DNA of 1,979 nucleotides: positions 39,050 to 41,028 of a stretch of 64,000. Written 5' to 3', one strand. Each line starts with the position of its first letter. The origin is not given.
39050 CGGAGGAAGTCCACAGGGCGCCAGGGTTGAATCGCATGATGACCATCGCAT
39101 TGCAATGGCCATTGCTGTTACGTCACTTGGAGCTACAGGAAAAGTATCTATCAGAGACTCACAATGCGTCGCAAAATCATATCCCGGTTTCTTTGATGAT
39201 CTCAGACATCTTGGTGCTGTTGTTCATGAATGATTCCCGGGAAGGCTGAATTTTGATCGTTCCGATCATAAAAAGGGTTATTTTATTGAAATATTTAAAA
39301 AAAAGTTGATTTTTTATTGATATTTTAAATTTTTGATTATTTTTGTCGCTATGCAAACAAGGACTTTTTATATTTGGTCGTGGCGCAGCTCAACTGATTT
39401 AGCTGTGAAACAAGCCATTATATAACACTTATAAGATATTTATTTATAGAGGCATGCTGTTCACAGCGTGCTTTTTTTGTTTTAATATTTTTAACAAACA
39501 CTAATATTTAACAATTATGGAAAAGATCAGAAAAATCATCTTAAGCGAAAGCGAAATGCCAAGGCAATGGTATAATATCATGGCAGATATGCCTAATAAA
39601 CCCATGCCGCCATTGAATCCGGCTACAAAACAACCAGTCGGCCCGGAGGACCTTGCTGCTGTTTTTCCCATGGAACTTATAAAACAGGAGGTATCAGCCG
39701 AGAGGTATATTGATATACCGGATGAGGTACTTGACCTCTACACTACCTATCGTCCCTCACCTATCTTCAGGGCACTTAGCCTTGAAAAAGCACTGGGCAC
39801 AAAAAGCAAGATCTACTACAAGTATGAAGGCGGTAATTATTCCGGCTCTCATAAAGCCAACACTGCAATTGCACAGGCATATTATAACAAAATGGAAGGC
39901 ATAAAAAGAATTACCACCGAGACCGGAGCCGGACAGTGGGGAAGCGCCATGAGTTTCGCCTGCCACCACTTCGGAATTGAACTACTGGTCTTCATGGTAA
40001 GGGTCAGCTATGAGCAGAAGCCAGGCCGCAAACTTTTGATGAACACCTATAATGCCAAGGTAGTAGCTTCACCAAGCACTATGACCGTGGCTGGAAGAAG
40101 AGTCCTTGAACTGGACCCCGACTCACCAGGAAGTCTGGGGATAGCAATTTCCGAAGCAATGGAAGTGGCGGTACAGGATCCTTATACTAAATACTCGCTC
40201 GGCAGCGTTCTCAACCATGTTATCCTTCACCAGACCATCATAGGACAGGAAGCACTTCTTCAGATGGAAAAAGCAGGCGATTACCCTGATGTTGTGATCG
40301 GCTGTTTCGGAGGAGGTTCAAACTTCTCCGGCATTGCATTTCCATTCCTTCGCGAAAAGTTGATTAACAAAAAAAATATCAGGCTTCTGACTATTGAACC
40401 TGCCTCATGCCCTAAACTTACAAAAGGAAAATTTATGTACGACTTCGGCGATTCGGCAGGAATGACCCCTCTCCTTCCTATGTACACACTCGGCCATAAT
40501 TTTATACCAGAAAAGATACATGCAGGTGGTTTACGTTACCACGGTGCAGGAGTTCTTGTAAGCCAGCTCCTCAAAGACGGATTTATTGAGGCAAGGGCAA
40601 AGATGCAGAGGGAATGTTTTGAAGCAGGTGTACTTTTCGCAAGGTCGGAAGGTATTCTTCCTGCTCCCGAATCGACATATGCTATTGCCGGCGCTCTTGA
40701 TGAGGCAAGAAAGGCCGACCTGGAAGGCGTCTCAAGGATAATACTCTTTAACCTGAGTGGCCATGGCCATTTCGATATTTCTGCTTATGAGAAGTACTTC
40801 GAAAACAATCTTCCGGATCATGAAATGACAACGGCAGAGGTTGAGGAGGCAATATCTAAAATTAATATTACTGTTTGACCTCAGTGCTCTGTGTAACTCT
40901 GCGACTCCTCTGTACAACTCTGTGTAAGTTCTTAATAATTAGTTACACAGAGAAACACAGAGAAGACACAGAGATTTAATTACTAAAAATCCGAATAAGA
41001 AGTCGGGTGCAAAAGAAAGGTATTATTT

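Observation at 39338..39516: Complete trpL-style attenuator (leader with WSW, 1:2 / 2:3 / 3:4 pairings) controlling a solitary trpB2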

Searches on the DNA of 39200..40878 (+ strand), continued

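Call 55: search_with_rna_model(model_id=R1, sources=[window, L081, L082, L083, L084, L085, L086, L087, L088, L089, L090, L091, L092, L093, L094, L095, L096, L097, L098, L099, L100, L101, L102, L103, L104, L105, L106, L107, L108, L109, L110, L111, L112, L113, L114, L115, L116, L117, L118, L119, L120, L121, L122, L123, L124, L125, L126, L127, L128, L129, L130, L131, L132, L133, L134, L135, L136, L137, L138, L139, L140, L141, L142, L143, L144, L145, L146, L147, L148, L149, L150, L151, L152, L153, L154, L155, L156, L157, L158, L159, L160], max_evalue=10)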
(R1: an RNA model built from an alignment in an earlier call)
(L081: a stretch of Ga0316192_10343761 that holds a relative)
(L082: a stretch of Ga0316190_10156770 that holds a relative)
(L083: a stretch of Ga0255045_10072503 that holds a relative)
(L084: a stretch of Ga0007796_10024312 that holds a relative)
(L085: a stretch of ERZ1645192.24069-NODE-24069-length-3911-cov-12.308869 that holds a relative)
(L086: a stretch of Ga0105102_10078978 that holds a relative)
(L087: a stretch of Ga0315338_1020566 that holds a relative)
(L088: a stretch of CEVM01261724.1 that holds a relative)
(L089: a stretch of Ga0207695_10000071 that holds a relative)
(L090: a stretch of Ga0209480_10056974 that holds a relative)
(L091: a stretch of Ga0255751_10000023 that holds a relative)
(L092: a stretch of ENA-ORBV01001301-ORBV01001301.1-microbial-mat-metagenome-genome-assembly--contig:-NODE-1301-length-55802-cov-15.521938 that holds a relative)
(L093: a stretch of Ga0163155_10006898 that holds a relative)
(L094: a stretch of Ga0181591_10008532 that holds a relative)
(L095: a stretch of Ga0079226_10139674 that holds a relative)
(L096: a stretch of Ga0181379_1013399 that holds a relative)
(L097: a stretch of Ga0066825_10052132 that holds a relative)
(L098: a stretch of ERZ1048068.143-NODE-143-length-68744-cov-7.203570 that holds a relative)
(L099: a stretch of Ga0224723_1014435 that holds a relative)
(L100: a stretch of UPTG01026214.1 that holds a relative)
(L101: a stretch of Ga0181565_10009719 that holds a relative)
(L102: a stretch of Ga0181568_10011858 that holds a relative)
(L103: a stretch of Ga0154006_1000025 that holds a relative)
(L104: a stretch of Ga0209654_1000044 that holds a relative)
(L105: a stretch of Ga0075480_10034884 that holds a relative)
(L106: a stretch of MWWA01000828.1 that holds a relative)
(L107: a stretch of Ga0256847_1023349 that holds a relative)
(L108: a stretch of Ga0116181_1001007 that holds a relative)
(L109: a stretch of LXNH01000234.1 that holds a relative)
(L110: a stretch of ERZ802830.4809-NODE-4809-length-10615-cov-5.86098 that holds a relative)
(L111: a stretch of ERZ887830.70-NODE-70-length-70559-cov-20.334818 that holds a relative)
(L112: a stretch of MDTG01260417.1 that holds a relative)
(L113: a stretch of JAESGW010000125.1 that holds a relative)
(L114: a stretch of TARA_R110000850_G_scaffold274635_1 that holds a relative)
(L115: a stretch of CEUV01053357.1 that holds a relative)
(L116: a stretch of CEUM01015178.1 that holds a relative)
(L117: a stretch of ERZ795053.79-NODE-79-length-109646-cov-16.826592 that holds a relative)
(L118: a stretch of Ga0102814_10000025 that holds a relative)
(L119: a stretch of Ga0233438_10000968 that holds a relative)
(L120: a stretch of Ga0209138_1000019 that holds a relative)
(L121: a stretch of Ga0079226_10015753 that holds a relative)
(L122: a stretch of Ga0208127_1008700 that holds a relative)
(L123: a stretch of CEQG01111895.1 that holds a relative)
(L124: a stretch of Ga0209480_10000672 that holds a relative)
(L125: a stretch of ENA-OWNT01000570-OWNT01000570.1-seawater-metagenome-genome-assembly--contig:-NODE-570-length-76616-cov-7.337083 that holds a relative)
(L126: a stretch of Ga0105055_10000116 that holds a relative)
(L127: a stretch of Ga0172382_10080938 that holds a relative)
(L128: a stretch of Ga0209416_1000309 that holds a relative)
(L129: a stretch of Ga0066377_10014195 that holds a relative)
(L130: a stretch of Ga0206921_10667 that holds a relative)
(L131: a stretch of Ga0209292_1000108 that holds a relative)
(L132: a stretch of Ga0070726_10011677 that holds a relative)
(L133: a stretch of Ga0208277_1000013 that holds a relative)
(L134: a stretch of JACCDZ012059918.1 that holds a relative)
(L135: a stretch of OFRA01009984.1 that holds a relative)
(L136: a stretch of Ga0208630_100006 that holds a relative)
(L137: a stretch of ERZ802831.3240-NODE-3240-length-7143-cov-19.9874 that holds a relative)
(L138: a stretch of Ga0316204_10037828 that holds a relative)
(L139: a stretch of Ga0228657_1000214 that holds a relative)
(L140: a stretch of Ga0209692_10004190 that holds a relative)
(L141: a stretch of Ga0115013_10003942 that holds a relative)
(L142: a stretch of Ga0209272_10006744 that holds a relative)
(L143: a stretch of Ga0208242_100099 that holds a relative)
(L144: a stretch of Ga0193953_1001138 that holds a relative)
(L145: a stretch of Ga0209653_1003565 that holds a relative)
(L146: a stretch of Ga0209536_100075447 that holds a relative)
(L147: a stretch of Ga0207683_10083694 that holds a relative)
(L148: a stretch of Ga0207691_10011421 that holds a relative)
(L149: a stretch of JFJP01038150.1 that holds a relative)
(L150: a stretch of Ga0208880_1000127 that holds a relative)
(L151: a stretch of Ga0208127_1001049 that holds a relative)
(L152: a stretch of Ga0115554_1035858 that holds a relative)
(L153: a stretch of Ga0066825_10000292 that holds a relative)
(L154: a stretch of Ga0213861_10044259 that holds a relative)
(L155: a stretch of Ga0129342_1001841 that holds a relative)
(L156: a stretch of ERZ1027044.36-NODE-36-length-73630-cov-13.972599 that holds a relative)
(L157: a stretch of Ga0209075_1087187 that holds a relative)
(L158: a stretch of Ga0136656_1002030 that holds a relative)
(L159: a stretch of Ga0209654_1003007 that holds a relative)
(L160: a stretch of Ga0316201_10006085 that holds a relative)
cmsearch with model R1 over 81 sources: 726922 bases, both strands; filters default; matches with E-value up to 10: 62.
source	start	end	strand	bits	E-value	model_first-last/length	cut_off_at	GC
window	39345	39494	+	148.7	5e-28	1-150/150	no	0.33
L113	3782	3932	+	58.4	7.2e-09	1-150/150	no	0.31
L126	3279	3428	+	55.8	2.6e-08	1-150/150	no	0.29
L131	3213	3364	+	54.7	4.5e-08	1-150/150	no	0.29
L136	3661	3811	+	54.6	4.8e-08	1-150/150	no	0.33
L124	2575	2725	+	53.8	6.9e-08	1-150/150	no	0.32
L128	3710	3860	+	50.7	3.1e-07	1-150/150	no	0.33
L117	3903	4039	+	50.5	3.5e-07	1-150/150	no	0.38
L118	3693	3842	+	50.3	3.9e-07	1-150/150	no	0.29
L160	689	823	+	48.4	9.6e-07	1-150/150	no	0.42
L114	3725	3872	+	46.9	2e-06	1-150/150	no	0.3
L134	5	132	+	44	8.4e-06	24-150/150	no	0.35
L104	3910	4048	+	41.1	3.5e-05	1-150/150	no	0.32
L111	3910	4048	+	41.1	3.5e-05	1-150/150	no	0.32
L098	3910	4048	+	39.1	9e-05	1-150/150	no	0.3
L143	3881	4023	+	38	0.00016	1-150/150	no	0.36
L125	3903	4039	+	38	0.00016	1-150/150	no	0.34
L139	3929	4055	+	37.8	0.00018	1-150/150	no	0.32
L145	3728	3854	+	34.4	0.00091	1-150/150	no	0.33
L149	3858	3991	+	33.8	0.0012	1-150/150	no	0.31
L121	1021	1188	+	32.9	0.0019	1-150/150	no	0.35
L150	1542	1675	+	31.8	0.0032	1-150/150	no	0.36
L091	3904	4045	+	31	0.0048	1-150/150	no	0.37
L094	2318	2459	+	31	0.0048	1-150/150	no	0.37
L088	3696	3835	+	30.3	0.0069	1-150/150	no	0.39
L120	3926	4052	+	30.1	0.0075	1-150/150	no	0.38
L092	1156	1307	+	30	0.0078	1-150/150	no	0.43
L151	3930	4056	+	29.3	0.011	1-150/150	no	0.33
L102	1902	2025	+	27.6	0.025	1-150/150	no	0.43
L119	3926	4049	+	27.4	0.028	1-150/150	no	0.39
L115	3926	4049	+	27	0.034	1-150/150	no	0.41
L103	3246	3391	+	26.5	0.042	1-150/150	no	0.38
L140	3156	3318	-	26.4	0.045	1-150/150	no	0.29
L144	956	1118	-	26.4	0.045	1-150/150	no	0.29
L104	3983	4101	-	26.1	0.052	1-150/150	no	0.31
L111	3983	4101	-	26.1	0.052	1-150/150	no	0.31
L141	2381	2504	+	25.9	0.058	1-150/150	no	0.42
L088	288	402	-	24.6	0.11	1-150/150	no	0.33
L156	3034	3217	+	24.6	0.11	1-150/150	no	0.35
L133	3927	4049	+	24.3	0.13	1-150/150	no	0.41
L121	1125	1225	-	23.8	0.17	1-150/150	no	0.29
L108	3630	3781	+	23.6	0.18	1-150/150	no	0.34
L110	3134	3257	+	23.3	0.2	1-150/150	no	0.44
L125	1211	1345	-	23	0.23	1-150/150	no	0.41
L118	3777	3879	-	22.2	0.36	1-150/150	no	0.25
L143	3960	4044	-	21.9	0.42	1-150/150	no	0.29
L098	3983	4075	-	21.7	0.45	1-150/150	no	0.26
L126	3363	3468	-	21.7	0.46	1-150/150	no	0.25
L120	3987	4104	-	21.2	0.58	1-150/150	no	0.36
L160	760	887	-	20.4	0.85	1-150/150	no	0.36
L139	3989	4107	-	20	1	1-150/150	no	0.32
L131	3299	3401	-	19.4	1.4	1-150/150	no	0.25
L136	3746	3843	-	19.1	1.6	1-150/150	no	0.26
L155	3929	4054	+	17.9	2.9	1-150/150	no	0.4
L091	3981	4097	-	17.3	3.9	1-150/150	no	0.38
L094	2395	2511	-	17.3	3.9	1-150/150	no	0.38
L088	1189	1309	-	16.7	5.2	1-150/150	no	0.34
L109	1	53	+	15.9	7.6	97-150/150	5'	0.45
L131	8424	8556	+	15.4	9.7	1-150/150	no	0.33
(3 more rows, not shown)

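Call 56: search_with_rna_model(model_id=R1, sources=[L113, L126, L131, L136, L117, L160], max_evalue=0.00001, show_alignments=4)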
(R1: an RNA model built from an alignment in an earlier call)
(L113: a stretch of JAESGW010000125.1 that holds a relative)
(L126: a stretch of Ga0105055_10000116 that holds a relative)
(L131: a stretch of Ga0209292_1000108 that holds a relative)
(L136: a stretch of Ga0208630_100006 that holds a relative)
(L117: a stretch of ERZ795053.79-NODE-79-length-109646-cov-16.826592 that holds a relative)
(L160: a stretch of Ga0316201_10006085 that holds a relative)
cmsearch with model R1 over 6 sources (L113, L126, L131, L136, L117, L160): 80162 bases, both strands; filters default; matches with E-value up to 0.00001: 6.
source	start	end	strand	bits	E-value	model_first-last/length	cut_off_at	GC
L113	3782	3932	+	58.4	7.9e-10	1-150/150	no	0.31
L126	3279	3428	+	55.8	2.8e-09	1-150/150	no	0.29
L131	3213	3364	+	54.7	4.9e-09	1-150/150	no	0.29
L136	3661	3811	+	54.6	5.3e-09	1-150/150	no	0.33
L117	3903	4039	+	50.5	3.9e-08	1-150/150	no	0.38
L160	689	823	+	48.4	1.1e-07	1-150/150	no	0.42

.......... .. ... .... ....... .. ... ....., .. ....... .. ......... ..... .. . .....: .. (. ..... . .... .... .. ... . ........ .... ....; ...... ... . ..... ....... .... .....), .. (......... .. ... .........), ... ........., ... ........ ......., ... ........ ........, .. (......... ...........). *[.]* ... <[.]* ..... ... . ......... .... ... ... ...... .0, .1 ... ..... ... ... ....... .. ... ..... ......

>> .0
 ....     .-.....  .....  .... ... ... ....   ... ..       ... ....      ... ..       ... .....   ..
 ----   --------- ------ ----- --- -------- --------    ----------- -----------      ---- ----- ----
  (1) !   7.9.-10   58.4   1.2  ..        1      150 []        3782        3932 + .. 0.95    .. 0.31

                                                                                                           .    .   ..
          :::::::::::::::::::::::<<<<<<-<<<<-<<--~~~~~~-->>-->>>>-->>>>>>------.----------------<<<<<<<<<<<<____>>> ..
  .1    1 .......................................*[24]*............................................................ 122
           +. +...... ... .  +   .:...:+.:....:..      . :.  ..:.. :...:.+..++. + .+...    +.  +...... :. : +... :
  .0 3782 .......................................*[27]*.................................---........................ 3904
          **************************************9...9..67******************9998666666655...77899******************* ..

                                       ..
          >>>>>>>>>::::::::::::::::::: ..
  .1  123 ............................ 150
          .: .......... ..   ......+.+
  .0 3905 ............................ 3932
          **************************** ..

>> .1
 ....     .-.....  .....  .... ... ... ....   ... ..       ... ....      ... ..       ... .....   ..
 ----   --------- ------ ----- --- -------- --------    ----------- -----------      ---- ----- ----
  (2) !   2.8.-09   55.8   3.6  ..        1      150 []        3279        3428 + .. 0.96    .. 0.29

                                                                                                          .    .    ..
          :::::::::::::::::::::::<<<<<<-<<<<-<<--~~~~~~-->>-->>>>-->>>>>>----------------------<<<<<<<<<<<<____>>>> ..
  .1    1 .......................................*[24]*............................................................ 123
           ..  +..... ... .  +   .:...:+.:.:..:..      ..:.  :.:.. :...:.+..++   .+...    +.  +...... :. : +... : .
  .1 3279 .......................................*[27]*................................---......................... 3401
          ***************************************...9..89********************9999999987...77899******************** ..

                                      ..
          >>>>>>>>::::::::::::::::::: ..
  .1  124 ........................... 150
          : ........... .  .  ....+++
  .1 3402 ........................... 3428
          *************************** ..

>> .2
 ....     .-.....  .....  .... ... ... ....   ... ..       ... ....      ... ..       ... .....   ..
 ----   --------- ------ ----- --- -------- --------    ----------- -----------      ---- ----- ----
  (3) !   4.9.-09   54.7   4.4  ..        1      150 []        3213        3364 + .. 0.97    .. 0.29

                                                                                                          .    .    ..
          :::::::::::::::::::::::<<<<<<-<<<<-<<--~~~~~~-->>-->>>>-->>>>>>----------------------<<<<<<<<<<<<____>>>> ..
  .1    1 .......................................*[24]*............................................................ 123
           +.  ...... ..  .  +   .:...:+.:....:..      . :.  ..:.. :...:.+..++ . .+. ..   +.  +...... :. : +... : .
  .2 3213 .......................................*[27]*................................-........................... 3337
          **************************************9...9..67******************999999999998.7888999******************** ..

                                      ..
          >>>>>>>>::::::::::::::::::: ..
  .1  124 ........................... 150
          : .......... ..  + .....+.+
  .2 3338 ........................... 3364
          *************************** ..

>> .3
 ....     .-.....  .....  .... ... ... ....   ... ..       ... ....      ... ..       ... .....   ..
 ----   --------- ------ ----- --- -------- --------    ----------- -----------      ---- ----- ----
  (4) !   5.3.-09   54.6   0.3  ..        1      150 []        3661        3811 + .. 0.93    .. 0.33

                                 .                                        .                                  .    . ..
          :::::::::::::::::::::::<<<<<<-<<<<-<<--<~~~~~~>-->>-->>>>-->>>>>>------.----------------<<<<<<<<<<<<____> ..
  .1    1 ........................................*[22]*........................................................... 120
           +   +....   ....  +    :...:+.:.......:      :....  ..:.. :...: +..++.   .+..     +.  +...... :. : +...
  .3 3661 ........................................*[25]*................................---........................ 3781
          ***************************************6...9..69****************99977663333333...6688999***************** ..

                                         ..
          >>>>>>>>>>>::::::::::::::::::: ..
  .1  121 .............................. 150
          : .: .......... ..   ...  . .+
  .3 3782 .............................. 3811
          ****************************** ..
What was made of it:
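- Closest known: Bacteroid-trp leader. Same: A covariance model of the trpB2 leaders detects them at E down to 7e-9 (calls 55, 56).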
